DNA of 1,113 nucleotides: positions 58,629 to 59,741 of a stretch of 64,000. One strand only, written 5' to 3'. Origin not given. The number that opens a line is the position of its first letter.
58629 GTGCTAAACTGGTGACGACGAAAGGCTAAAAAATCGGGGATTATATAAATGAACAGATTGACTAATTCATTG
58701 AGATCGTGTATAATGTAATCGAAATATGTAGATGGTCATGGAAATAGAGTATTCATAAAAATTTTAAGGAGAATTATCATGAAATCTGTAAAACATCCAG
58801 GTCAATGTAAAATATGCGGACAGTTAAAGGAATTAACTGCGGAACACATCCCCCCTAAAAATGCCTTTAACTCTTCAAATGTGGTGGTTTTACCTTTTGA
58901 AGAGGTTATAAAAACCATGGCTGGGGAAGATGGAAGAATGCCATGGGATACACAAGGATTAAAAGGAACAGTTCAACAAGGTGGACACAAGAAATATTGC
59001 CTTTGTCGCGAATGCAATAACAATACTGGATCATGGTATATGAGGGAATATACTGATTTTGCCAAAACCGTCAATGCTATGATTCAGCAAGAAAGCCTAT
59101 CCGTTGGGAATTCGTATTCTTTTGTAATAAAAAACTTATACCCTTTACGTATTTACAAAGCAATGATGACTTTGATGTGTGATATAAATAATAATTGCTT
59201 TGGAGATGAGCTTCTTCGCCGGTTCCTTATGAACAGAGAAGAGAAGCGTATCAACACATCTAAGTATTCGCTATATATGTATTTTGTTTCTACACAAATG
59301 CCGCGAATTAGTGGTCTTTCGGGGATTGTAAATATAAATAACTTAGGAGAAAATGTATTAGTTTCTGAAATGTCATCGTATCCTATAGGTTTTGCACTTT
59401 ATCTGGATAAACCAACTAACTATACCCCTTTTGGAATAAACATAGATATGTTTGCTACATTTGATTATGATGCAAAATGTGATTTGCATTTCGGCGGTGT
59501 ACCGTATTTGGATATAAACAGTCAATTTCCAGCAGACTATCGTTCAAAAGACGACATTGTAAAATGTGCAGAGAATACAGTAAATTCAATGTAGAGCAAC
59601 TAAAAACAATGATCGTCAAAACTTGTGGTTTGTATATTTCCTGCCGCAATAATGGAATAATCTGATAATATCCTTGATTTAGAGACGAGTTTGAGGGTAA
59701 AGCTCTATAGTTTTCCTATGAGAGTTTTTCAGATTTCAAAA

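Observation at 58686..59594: AT-rich orphan gene with its own consensus promoter, encoding an HNH-like Cys/His protein: candidate single-gene nuclease or defence module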

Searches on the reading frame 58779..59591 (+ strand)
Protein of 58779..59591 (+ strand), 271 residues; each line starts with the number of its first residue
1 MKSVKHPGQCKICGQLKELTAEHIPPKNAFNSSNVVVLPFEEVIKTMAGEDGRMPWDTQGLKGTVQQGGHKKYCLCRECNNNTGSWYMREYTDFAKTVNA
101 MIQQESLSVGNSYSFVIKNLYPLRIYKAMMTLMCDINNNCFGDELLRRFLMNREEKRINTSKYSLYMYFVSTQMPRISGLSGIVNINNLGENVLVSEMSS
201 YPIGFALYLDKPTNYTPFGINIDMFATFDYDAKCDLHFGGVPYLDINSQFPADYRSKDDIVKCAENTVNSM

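Call 3: search_protein_families(library=pfam, proteins=[window:58779-59591:+], max_evalue=1)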
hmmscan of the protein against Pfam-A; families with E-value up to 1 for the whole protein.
window:58779-59591:+ (271 aa): 1 family
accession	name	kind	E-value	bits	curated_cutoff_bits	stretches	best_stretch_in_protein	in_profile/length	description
PF14279.12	HNH_5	-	0.15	12.5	27.5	0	73-85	33-45/56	HNH endonuclease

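Call 4: search_protein_families(library=padloc, proteins=[window:58779-59591:+], max_evalue=1)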
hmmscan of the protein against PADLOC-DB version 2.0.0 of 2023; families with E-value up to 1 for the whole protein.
window:58779-59591:+ (271 aa): 0 families

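Call 6: find_homologous_proteins(query=window:58779-59591:+)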
Query window:58779-59591:+ (271 aa): 93 proteins with E <= 0.001 among 393 candidates.
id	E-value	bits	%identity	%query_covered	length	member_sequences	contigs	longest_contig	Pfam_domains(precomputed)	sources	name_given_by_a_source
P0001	5.6e-167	572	90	100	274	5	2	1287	-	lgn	-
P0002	1.6e-163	561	87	100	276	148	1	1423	-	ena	-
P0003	4.3e-161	553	86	100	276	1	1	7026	-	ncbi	-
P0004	7.8e-158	542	85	98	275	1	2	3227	-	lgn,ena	-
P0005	7.1e-156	536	82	100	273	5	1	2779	-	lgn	-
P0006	1.1e-155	535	83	99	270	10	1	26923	-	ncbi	-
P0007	2.6e-154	530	80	100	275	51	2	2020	-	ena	-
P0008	6.9e-154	529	80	100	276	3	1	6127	-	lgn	-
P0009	1.1e-153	528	81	100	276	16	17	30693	-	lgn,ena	-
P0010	2.7e-153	527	87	94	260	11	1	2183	-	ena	-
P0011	3.6e-153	527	83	97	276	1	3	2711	-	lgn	-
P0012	4.6e-150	517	78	100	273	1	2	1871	-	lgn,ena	-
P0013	3.2e-149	514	77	100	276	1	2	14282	-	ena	-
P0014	1.5e-148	512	78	99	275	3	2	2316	-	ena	-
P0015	2.3e-148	511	78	98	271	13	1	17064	-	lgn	-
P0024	5.3e-138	477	74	97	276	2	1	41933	-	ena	-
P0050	1.4e-120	420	64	99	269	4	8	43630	-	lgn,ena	-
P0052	6.0e-116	405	61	100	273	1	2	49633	-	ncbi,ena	-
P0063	4.8e-99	349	56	98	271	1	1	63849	-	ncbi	-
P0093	9.9e-27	112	33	96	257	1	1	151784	-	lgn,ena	-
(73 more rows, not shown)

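Call 7: search_protein_families(library=ncbifam, proteins=[window:58779-59591:+], max_evalue=1)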
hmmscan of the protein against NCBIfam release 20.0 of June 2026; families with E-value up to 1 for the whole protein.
window:58779-59591:+ (271 aa): 0 families

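Call 8: search_protein_families(library=phrogs, proteins=[window:58779-59591:+], max_evalue=1)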
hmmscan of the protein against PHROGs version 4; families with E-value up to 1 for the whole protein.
window:58779-59591:+ (271 aa): 3 families
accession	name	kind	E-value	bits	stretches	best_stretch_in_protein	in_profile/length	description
phrog_21495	-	unknown function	0.00077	20.2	1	8-228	16-231/269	-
phrog_4234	-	DNA, RNA and nucleotide metabolism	0.0069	17.1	0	6-28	28-50/130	HNH endonuclease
phrog_1271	-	DNA, RNA and nucleotide metabolism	0.03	14.7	1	8-93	267-325/361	HNH endonuclease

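Call 12: search_solved_structures(query=A1, max_evalue=10, show_alignments=3)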
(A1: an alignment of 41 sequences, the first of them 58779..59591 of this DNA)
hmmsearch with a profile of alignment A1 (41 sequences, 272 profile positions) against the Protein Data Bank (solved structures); distinct sequences matched with E-value up to 10: 0.

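Call 13: find_encoding_contigs(protein=P0093, flank=8000, max_places=3)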
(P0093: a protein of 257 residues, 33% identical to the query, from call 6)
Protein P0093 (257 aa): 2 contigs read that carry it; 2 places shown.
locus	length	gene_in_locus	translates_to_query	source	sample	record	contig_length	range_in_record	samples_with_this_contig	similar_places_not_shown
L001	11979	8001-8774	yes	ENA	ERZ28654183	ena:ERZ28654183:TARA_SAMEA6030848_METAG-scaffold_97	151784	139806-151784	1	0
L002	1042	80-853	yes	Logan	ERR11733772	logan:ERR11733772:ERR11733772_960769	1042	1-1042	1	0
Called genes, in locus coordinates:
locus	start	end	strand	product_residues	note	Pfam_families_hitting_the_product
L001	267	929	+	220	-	PF03544:TonB_C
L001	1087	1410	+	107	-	-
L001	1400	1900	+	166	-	PF01337:Barstar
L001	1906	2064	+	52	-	-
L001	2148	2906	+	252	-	PF14534:DUF4440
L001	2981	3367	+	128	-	-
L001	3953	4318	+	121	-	PF08818:DUF1801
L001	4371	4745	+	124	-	PF08818:DUF1801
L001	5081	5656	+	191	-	-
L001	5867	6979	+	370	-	-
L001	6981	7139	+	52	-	-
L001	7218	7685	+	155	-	-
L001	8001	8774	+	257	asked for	-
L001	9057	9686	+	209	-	-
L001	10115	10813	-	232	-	-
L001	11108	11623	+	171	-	PF05163:DinB (weak), PF12867:DinB_2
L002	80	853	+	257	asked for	-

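Call 14: find_encoding_contigs(protein=P0063, flank=8000, max_places=3)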
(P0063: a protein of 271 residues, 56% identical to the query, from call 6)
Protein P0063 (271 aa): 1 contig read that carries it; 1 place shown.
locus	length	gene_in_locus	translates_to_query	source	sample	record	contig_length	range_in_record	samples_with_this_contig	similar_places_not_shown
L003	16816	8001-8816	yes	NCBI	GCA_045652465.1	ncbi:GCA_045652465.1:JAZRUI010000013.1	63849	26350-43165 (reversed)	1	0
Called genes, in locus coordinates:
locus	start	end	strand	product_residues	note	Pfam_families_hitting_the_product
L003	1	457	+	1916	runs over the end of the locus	PF05593:RHS_repeat (faint), PF25023:TEN_YD-shell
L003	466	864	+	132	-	-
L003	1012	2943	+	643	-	PF05593:RHS_repeat (faint), PF25023:TEN_YD-shell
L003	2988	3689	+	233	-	-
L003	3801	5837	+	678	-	PF05593:RHS_repeat (faint), PF25023:TEN_YD-shell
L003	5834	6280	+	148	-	-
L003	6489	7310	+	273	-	-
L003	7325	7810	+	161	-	-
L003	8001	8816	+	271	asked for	-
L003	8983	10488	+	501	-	-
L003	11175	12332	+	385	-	PF13306:LRR_5, PF13855:LRR_8 (faint), PF13306:LRR_5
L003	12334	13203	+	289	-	-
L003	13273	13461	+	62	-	-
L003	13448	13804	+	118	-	-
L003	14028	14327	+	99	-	PF12728:HTH_17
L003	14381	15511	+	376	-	PF13102:Phage_int_SAM_5, PF14659:Phage_int_SAM_3, PF00589:Phage_integrase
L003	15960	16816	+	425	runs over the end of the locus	PF00916:Sulfate_transp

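Call 15: find_encoding_contigs(protein=P0052, flank=8000, max_places=3)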
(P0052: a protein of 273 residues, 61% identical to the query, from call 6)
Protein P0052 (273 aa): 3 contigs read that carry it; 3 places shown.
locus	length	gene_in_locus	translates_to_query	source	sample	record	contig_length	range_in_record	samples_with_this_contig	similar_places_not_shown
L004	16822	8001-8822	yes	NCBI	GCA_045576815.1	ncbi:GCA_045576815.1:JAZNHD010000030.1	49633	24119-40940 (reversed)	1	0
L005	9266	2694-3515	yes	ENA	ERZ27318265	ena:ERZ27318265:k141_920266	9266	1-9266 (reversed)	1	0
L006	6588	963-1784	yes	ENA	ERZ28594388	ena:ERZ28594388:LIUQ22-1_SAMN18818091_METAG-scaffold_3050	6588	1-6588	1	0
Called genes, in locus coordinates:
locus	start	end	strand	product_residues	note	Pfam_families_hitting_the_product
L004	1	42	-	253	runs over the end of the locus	PF14622:Ribonucleas_3_3, PF00636:Ribonuclease_3, PF00035:dsrm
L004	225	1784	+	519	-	PF13727:CoA_binding_3, PF02397:Bac_transf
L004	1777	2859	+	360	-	PF13439:Glyco_transf_4 (weak), PF00534:Glycos_transf_1, PF13692:Glyco_trans_1_4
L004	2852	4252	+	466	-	PF04932:Wzy_C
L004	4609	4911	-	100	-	-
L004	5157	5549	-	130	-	-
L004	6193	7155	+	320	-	-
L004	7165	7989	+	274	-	PF09851:SHOCT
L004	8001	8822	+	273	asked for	-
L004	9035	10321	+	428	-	PF04326:SLFN_AlbA_2, PF13749:HATPase_c_4, PF01047:MarR, PF08279:HTH_11 (weak), PF12802:MarR_2 (weak), PF13412:HTH_24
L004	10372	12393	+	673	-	-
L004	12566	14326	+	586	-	PF00239:Resolvase, PF07508:Recombinase, PF13408:Zn_ribbon_recom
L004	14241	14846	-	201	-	PF04055:Radical_SAM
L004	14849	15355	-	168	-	PF07155:ECF-ribofla_trS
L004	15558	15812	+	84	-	PF02417:Chromate_transp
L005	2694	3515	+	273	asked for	-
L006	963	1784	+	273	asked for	-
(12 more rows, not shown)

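Call 17: find_encoding_contigs(protein=P0050, flank=8000, max_places=4)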
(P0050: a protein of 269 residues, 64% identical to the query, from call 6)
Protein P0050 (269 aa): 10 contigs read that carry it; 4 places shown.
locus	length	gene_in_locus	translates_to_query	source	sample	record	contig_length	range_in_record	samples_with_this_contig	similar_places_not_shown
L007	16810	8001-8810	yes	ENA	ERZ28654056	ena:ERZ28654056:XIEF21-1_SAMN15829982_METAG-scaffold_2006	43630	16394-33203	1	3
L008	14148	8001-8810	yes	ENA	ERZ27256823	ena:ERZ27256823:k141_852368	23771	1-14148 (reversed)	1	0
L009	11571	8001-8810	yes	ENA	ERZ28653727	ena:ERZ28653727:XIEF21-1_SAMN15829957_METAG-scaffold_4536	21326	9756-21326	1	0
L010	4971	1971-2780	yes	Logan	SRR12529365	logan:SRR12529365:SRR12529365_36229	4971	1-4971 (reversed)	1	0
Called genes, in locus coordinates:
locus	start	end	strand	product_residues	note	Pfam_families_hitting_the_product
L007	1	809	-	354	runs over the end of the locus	PF00672:HAMP (faint), PF00512:HisKA, PF02518:HATPase_c, PF14501:HATPase_c_5 (weak)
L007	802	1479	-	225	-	PF00072:Response_reg, PF00486:Trans_reg_C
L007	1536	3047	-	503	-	PF13396:PLDc_N (weak), PF13091:PLDc_2, PF00614:PLDc (faint), PF13091:PLDc_2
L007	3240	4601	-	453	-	PF01554:MatE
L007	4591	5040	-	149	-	PF01978:TrmB (faint), PF01047:MarR (weak), PF12802:MarR_2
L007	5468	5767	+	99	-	-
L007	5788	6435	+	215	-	-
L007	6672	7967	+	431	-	PF13173:AAA_14, PF13635:DUF4143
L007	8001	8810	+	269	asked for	-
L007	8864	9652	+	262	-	PF10899:AbiGi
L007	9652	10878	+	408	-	PF16873:AbiGii_2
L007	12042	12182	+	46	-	-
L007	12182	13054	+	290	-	PF23343:REP_ORF2-G2P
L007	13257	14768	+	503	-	PF00239:Resolvase, PF07508:Recombinase, PF13408:Zn_ribbon_recom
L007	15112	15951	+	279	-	PF12833:HTH_18, PF00165:HTH_AraC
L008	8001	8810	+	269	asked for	-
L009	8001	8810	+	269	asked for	-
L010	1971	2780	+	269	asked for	-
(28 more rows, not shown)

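Call 18: find_encoding_contigs(protein=P0024, flank=8000, max_places=2)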
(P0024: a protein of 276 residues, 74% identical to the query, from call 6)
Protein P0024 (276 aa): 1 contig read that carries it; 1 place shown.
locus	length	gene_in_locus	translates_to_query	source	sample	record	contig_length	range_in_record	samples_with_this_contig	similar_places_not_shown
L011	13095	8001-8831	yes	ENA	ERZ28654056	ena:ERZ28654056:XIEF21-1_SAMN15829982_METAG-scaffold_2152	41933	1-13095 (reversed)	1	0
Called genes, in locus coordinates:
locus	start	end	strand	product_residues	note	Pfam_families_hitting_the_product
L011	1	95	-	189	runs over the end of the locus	PF07275:ArdA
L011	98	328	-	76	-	-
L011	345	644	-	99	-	-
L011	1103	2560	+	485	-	-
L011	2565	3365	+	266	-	-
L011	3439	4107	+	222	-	-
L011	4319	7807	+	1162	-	-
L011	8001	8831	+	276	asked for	-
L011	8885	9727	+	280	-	-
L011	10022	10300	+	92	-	PF07508:Recombinase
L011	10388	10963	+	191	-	PF04383:KilA-N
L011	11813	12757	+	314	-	PF05265:DUF723 (faint), PF14311:DUF4379 (faint), PF21817:CapR (faint)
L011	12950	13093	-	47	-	?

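Call 23: predict_structure(alignment_id=A1)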
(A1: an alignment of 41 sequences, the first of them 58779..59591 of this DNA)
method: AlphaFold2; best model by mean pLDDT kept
length: 271 residues; sequences in the alignment: 41
mean_pLDDT: 90.3   pTM: 0.87
mean pLDDT of the five models: 90.3, 88.1, 87.6, 82.5, 81.9
residues with pLDDT >= 90: 173; 70-90: 92; 50-70: 6; < 50: 0
segments of 3 or more residues with pLDDT < 50: none
pLDDT, mean of each block of 10 residues (from residue 1): 76 91 79 80 88 88 82 88 89 95 95 96 97 91 93 94 97 90 83 92 96 92 97 95 93 92 90 86
secondary structure, 60 per line:
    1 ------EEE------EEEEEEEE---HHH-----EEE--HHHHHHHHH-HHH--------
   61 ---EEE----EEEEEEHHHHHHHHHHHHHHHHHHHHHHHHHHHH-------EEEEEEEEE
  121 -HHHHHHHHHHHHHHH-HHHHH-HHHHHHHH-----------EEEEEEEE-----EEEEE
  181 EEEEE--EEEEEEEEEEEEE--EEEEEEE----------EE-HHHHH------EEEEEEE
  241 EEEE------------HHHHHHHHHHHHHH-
elements in order: E7-9 E16-23 E35-37 H40-48 E64-66 E71-76 H77-104 E112-120 H122-136 H138-142 H144-151 E163-170 E176-185 E188-200 E203-209 H223-227 E234-244 H257-270

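Call 24: search_protein_representatives(alignment_id=A1)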
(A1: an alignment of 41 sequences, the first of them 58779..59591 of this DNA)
Query: 41 sequences, 272 profile positions. Proteins with E-value up to 0.001 (for the whole library): 2326; up to 1e-10: 1400; up to 1e-30: 591. The best 150 are listed.
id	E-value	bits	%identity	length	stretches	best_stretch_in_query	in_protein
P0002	3.0e-137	472.9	-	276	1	1-271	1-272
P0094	3.4e-92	325.2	-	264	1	2-260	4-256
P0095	1.1e-91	323.5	-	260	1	1-254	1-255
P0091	3.4e-90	318.6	-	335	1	6-270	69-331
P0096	2.3e-85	302.7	-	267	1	1-261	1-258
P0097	2.5e-85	302.6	-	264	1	5-266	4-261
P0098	3.9e-85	302.0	-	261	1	5-267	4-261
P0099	2.8e-81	289.4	-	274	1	3-268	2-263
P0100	8.3e-81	287.8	-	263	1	5-267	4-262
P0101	2.5e-79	283.0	-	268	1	2-270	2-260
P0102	3.2e-78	279.3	-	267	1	1-269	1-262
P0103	4.4e-78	278.9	-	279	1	1-268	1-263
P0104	4.8e-78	278.8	-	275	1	4-269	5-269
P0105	5.8e-78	278.5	-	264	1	1-260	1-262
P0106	1.6e-77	277.1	-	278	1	4-269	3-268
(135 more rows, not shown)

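Call 27: fold_search(model_id=the predicted structure, library=pdb)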
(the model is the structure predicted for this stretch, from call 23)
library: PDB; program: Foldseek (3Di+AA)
matches with E <= 10: 582; with E <= 0.001: 0
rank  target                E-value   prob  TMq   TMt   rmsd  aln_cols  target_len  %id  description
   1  5fo1_B                1.2e-01  0.10  0.08  0.07  15.0       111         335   11  E301A mutant of FAD synthetase from Corynebacterium ammoniagenes (released 2016-11-30)
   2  1xa1_D                1.2e-01  0.05  0.11  0.12  14.8       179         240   16  Crystal structure of the sensor domain of BlaR1 from Staphylococcus aureus in its apo form (released 2004-09-07)
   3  4uze_B                1.9e-01  0.07  0.07  0.06  17.2       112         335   12  R66A mutant of FAD synthetase from Corynebacterium ammoniagenes (released 2015-04-08)
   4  1xa1_B                2.8e-01  0.03  0.10  0.11  17.5       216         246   16  Crystal structure of the sensor domain of BlaR1 from Staphylococcus aureus in its apo form (released 2004-09-07)
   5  6o9w_B                3.0e-01  0.04  0.10  0.11  14.5       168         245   17  Crystal structure of Staphylococcus aureus BlaR1 antibiotic-sensor domain in complex with avibactam (released 2020-06-10)
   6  1xa1_A                3.3e-01  0.03  0.10  0.11  17.1       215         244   16  Crystal structure of the sensor domain of BlaR1 from Staphylococcus aureus in its apo form (released 2004-09-07)
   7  1mrz_A                3.5e-01  0.06  0.08  0.08  13.3       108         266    6  Crystal structure of a flavin binding protein from Thermotoga Maritima, TM379 (released 2003-09-23)
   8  3q7v_A                3.5e-01  0.03  0.11  0.11  17.1       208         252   15  Beta-Lactam-Sensor Domain of BlaR1 (Apo) from Staphylococcus Aureus with Carboxylated Lys392 (released 2011-06-29)
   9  3uy6_A                4.0e-01  0.05  0.09  0.10  10.9        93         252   17  BlaR1 sensor domain from Staphylococcus aureus with N439V mutation (released 2012-02-08)
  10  1xa7_A                4.0e-01  0.03  0.11  0.11  18.8       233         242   16  Crystal structure of the benzylpenicillin-acylated BlaR1 sensor domain from Staphylococcus aureus (released 2004-09-21)
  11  1xkz_A                4.0e-01  0.02  0.10  0.11  18.7       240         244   14  Crystal structure of the acylated beta-lactam sensor domain of Blar1 from S. aureus (released 2004-11-30)
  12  1xkz_C                4.5e-01  0.02  0.11  0.11  18.9       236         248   14  Crystal structure of the acylated beta-lactam sensor domain of Blar1 from S. aureus (released 2004-11-30)
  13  8c0p_A                4.5e-01  0.02  0.10  0.10  17.8       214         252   15  Crystal structure of S. aureus BlaR1 sensor domain in complex with a boronate inhibitor (released 2024-07-10)
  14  8c0p_B                4.7e-01  0.02  0.10  0.10  18.6       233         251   15  Crystal structure of S. aureus BlaR1 sensor domain in complex with a boronate inhibitor (released 2024-07-10)
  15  3mfd_A                5.0e-01  0.03  0.12  0.11  16.6       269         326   11  The Structure of the Beta-lactamase superfamily domain of D-alanyl-D-alanine carboxypeptidase from Bacillus subtilis (released 2010-05-19)
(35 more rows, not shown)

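Call 28: fold_search(model_id=the predicted structure, library=viral)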
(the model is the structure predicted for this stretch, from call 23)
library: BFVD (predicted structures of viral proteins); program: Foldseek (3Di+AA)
matches with E <= 10: 574; with E <= 0.001: 1
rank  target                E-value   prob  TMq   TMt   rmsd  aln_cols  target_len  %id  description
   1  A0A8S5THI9            3.3e-06  1.00  0.44  0.45   8.4       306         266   14  Uncharacterized protein [Myoviridae sp. ctMnh10]
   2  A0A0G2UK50            7.3e-02  0.03  0.09  0.10  21.5       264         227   12  (no name in the UniProt tables at hand)
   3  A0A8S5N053            2.2e-01  0.09  0.15  0.11  33.1       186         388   10  Dec protein, OB-Fold, Decoration, VIRAL PROTEIN [Siphoviridae sp. ctoMB99]
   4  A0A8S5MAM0            2.8e-01  0.04  0.09  0.10  16.4       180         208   10  Uncharacterized protein (Fragment) [Siphoviridae sp. ctKvA22]
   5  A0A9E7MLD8            2.9e-01  0.11  0.12  0.12  12.9       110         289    6  (no name in the UniProt tables at hand)
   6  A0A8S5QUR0            3.1e-01  0.06  0.11  0.20  15.8       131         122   11  Uncharacterized protein [Siphoviridae sp. ctf4O12]
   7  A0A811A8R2            3.3e-01  0.05  0.12  0.09  15.4       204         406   10  (no name in the UniProt tables at hand)
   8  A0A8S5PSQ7            3.5e-01  0.03  0.08  0.10  14.3       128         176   10  Uncharacterized protein [Siphoviridae sp. ctkJH11]
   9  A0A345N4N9            3.7e-01  0.06  0.21  0.20  18.8       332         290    9  (no name in the UniProt tables at hand)
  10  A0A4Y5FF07            3.9e-01  0.03  0.09  0.13  22.1       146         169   11  Uncharacterized protein [Lactobacillus phage 3-521]
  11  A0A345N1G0            4.1e-01  0.23  0.13  0.29  11.6        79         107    4  (no name in the UniProt tables at hand)
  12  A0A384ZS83            4.4e-01  0.04  0.10  0.09  15.2       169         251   11  Uncharacterized protein [Vibrio phage YC]
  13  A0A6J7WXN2            4.7e-01  0.30  0.15  0.47   3.6        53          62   11  Uncharacterized protein [uncultured Caudovirales phage]
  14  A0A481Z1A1            4.7e-01  0.04  0.12  0.09  20.6       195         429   11  AP (Apurinic) endonuclease family 2 [Pithovirus LCPAC001]
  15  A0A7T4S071            4.7e-01  0.01  0.05  0.06  17.2       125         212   18  ORF2 (Fragment) [Pacific black duck astrovirus]
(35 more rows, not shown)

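Call 30: search_protein_families(library=pfam, alignment_id=A2, max_evalue=1)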
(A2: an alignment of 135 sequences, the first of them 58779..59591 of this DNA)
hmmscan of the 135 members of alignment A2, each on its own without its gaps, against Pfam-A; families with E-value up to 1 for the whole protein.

A. member 1, window:58779-59591:+ (271 aa): 1 family
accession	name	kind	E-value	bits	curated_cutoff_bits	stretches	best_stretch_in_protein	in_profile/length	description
PF14279.12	HNH_5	-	0.15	12.5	27.5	0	73-85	33-45/56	HNH endonuclease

B. families by the number of members that match (of 135 scanned): 61 families (the first 25 are shown)
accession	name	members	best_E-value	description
PF14279.12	HNH_5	109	1.2e-05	HNH endonuclease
PF02945.21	Endonuclease_7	32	0.0022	Recombination endonuclease VII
PF01844.29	HNH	25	0.0037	HNH endonuclease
PF18073.7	Zn_ribbon_LapB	15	0.0058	Rubredoxin metal binding domain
PF23477.1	zf_Tbcl_2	7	0.059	Probable treble clef zinc finger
PF03226.21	Yippee-Mis18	3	0.025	Yippee zinc-binding/DNA-binding /Mis18, centromere assembly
PF07495.19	Y_Y_Y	2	0.044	Y_Y_Y domain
PF24734.1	DUF7685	2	0.21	Domain of unknown function (DUF7685)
PF24046.1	At4g08330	1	3.4e-05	At4g08330 beta-tent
PF22875.4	Glu2-Pro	1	0.0031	Glu2-Pro domain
PF14056.11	DUF4250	1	0.0096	Domain of unknown function (DUF4250)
PF04848.19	Pox_A22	1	0.011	Poxvirus A22 protein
PF13183.11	Fer4_8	1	0.022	4Fe-4S dicluster domain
PF13829.11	DUF4191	1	0.027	Domain of unknown function (DUF4191)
PF08812.16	YtxC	1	0.041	YtxC-like family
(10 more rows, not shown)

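Call 31: search_solved_structures(query=A2, max_evalue=10, show_alignments=3)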
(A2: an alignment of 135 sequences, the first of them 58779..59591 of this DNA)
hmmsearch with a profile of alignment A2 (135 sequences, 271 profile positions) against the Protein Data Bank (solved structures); distinct sequences matched with E-value up to 10: 0.

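Call 32: find_encoding_contigs(protein=window:58779-59591:+, flank=10000, max_places=6)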
Protein window:58779-59591:+ (271 aa): no gene with exactly this product is on record in the collection.

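Call 34: find_related_loci(query=A1, collection=genome_contigs, flank=10000)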
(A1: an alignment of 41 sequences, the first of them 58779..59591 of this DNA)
Query A1 (271 aa) in genome_contigs; peptide patterns used: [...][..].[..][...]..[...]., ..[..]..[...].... (x = any residue, [..] = any of these).
307 stretches matched a pattern; 284 encode a relative of the query (tblastn E <= 1e-3); the best 80 are kept; 80 distinct loci.
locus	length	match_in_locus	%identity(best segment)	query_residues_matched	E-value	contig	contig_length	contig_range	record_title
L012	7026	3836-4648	86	1-271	5e-165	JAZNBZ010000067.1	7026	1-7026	MAG: Candidatus Flemingiibacterium sp. isolate T1900044738_TS20190204.MAGScoT_cleanbin_000026 SGB_2036_k141_1561545, who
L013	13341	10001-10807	83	1-269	4e-159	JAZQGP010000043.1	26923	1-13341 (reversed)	MAG: Eubacteriales bacterium isolate T1900044630_TS20190096.MAGScoT_cleanbin_000008 SGB_1022_k141_207147, whole genome s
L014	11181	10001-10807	81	1-269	8e-158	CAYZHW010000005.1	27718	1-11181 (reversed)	MAG TPA_asm: uncultured Lachnospiraceae bacterium isolate SRP315200_co2_712 genome assembly, contig: NODE_1151_length_27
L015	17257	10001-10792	70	1-264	6e-134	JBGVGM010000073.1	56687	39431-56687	MAG: Acutalibacteraceae bacterium isolate fecal_MAG_367 fecal_MAG_367_contig_0073, whole genome shotgun sequence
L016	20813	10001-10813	68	1-271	6e-132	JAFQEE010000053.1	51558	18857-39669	MAG: Clostridia bacterium isolate RGIG1738 Goat_Cecum-3__c654648, whole genome shotgun sequence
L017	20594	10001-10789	69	1-263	2e-131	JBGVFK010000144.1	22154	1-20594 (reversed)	MAG: Acutalibacteraceae bacterium isolate fecal_MAG_392 fecal_MAG_392_contig_0144, whole genome shotgun sequence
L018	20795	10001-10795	69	1-265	3e-131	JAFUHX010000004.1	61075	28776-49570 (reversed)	MAG: Clostridia bacterium isolate RGIG4510 Roe_deer_Rectum-1__c440, whole genome shotgun sequence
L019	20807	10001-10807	61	1-271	2e-119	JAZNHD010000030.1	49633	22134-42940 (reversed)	MAG: Eubacteriales bacterium isolate T1900044696_TS20190162.MAGScoT_cleanbin_000041 SGB_1779_k141_53585, whole genome sh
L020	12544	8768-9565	55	1-267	3e-102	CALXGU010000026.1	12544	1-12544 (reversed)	MAG: uncultured Clostridia bacterium isolate BRZ_FD__bin98 genome assembly, contig: BRZ_FD__NODE_6329_length_12544_cov_4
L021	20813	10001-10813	56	1-266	1e-99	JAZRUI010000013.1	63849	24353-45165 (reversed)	MAG: Acutalibacteraceae bacterium isolate T1900045337_YK20190026.MAGScoT_cleanbin_000007 SGB_6619_k141_218002, whole gen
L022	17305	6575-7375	49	1-267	2e-89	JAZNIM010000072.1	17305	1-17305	MAG: Eubacteriales bacterium isolate T1900044685_TS20190151.MAGScoT_cleanbin_000017 SGB_1718_k141_794032, whole genome s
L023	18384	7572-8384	86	1-271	1e-167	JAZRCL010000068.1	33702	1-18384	MAG: Eubacteriales bacterium isolate T1900045514_YK20190208.MAGScoT_cleanbin_000020 SGB_7588_k141_2062296, whole genome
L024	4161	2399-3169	49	8-266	8e-85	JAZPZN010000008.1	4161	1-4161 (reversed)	MAG: Oscillospiraceae bacterium isolate T1900044645_TS20190111.MAGScoT_cleanbin_000006 SGB_1339_k141_1688811, whole geno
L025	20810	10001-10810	67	1-269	2e-132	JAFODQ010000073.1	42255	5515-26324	MAG: Clostridia bacterium isolate RGIG372 Dairy_cattle_Colon-4__c813157, whole genome shotgun sequence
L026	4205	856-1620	47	8-263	5e-76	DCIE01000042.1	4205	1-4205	MAG TPA_asm: Ruminococcaceae bacterium UBA1734 UBA1734_contig_58854, whole genome shotgun sequence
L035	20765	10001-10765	35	2-261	8e-54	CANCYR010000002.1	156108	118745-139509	MAG TPA_asm: uncultured Lachnospiraceae bacterium isolate ERR6760081_bin.41_metawrap_v1.3_MAG genome assembly, contig: E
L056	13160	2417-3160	32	1-263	1e-36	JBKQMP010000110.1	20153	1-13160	MAG: Dissulfurispiraceae bacterium isolate LABRr1A1B1C__bin_2 LABRr1A1B1C_000000174965, whole genome shotgun sequence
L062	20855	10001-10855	29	5-262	2e-35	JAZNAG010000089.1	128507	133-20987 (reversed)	MAG: Acutalibacteraceae bacterium isolate T1900044748_TS20190414.MAGScoT_cleanbin_000008 SGB_2142_k141_56802, whole geno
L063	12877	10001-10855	29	5-262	1e-35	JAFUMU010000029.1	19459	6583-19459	MAG: Clostridia bacterium isolate RGIG4637 Roe_deer_Rectum-4__c208062, whole genome shotgun sequence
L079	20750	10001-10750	28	8-269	3e-32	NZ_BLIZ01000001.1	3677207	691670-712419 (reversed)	Geobacter sp. AOG1 scaffold1, whole genome shotgun sequence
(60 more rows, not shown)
